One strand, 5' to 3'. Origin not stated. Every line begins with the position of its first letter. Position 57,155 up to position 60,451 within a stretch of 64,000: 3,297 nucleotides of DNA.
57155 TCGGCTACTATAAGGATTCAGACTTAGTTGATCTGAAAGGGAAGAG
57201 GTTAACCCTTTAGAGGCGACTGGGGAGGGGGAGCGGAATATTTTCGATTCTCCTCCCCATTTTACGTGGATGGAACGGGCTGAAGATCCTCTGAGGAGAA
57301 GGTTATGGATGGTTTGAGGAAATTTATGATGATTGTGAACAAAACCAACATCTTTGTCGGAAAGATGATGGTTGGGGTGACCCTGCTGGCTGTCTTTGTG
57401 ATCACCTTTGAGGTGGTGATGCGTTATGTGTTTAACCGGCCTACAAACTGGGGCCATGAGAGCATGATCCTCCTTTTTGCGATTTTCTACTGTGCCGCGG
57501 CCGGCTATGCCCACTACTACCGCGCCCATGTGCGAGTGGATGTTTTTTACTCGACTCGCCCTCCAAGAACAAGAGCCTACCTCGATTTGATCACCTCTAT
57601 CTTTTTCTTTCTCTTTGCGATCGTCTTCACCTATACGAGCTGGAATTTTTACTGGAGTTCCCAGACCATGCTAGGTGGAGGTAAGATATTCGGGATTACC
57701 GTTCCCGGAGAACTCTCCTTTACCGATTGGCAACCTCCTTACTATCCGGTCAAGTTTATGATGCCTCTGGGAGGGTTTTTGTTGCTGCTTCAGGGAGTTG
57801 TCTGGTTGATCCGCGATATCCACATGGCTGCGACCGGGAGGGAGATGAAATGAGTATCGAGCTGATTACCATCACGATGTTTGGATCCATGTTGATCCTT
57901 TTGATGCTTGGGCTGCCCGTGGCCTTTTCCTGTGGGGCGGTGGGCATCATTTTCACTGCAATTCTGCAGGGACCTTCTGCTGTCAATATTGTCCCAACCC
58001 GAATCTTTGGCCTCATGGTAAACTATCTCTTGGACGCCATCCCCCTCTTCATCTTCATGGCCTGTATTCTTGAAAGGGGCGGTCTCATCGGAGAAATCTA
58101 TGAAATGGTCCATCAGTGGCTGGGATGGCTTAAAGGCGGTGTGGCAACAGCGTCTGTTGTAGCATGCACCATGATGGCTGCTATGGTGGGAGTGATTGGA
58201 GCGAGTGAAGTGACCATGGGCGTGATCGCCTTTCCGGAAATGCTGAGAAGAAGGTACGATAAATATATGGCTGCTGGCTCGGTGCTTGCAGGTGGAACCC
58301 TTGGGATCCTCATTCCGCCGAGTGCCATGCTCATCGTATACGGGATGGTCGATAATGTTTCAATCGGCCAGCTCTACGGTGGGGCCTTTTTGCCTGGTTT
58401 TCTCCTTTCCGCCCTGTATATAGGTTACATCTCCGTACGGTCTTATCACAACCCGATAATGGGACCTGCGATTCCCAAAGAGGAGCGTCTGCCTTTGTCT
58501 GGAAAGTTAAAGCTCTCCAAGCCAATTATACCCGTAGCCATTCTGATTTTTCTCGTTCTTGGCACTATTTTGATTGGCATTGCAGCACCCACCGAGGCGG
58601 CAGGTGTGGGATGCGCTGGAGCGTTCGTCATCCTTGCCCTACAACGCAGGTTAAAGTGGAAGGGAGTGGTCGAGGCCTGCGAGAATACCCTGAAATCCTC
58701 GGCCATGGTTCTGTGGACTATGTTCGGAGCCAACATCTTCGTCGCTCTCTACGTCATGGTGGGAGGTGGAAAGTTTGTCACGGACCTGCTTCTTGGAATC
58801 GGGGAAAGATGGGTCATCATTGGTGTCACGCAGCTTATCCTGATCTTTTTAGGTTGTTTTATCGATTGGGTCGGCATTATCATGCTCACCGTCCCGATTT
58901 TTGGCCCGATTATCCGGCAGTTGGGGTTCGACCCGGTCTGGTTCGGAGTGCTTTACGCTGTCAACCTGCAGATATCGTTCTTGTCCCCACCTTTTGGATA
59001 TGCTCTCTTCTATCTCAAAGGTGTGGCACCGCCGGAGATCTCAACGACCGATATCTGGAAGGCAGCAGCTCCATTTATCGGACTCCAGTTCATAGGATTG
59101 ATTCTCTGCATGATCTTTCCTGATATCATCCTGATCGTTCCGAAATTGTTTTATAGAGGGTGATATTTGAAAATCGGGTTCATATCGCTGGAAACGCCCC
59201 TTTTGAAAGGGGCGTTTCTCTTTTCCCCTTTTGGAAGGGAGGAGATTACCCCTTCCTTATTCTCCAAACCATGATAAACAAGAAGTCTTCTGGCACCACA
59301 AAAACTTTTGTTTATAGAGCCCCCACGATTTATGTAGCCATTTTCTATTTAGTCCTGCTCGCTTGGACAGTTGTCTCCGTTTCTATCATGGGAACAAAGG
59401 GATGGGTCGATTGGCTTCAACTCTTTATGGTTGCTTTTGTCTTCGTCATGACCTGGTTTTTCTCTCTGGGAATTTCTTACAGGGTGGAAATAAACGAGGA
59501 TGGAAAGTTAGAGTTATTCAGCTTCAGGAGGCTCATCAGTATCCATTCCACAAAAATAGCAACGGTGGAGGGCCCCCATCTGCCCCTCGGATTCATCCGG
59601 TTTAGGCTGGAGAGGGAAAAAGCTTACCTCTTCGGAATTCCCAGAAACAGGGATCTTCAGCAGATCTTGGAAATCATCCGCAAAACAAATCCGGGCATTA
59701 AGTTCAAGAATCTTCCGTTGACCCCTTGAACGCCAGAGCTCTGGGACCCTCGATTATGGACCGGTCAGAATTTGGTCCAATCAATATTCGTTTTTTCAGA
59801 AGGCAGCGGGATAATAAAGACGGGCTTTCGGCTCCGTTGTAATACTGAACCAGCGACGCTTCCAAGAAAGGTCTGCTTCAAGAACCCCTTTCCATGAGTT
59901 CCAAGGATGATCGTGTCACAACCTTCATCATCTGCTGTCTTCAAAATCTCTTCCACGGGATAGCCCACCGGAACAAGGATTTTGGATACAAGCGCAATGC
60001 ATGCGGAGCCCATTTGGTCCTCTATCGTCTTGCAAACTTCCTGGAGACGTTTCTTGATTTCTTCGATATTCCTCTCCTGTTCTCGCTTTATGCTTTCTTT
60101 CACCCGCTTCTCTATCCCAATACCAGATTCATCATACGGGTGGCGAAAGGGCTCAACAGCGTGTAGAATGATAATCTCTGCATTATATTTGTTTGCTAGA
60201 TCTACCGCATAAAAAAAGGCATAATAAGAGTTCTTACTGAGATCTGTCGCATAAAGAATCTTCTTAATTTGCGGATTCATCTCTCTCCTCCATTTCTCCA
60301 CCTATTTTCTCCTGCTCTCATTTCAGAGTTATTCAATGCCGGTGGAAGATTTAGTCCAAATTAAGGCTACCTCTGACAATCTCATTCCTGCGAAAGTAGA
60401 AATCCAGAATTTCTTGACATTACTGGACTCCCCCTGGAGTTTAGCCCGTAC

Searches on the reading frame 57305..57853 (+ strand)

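Call 93: search_protein_families(library=pfam, proteins=[window:57305-57853:+], max_evalue=0.00001)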
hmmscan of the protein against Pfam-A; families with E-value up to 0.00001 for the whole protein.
window:57305-57853:+ (182 aa): 1 family
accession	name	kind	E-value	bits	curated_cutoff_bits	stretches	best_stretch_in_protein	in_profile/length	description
PF04290.18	DctQ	-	6.4e-23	81.5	28.3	1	30-172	2-130/132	Tripartite ATP-independent periplasmic transporters, DctQ component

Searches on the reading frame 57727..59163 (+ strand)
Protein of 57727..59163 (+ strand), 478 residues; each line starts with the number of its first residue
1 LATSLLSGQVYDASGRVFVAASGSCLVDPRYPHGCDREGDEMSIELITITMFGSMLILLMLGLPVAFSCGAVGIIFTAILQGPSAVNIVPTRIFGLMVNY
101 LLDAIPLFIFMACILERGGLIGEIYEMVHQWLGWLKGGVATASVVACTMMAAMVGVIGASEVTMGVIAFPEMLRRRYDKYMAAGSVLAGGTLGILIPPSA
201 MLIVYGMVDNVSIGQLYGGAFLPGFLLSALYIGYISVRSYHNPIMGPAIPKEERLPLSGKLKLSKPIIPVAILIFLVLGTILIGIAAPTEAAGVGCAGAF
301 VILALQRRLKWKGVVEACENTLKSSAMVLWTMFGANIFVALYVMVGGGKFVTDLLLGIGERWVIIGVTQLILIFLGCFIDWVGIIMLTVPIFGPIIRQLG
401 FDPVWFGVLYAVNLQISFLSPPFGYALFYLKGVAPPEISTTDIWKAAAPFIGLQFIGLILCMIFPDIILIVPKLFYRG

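Call 93: search_protein_families(library=pfam, proteins=[window:57727-59163:+], max_evalue=0.00001)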
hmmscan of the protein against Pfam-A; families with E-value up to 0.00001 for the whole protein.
window:57727-59163:+ (478 aa): 1 family
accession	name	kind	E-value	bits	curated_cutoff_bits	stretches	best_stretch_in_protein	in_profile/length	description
PF06808.19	DctM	-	9.2e-85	285.4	23.8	1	52-466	1-412/413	Tripartite ATP-independent periplasmic transporter, DctM component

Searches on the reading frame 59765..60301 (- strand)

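Call 93: search_protein_families(library=pfam, proteins=[window:59765-60301:-], max_evalue=0.00001)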
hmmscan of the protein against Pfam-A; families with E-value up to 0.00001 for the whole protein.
window:59765-60301:- (178 aa): 1 family
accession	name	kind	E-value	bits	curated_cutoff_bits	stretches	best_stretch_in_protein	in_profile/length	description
PF00582.32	Usp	-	3.3e-27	96.2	24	1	12-165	2-141/141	Universal stress protein family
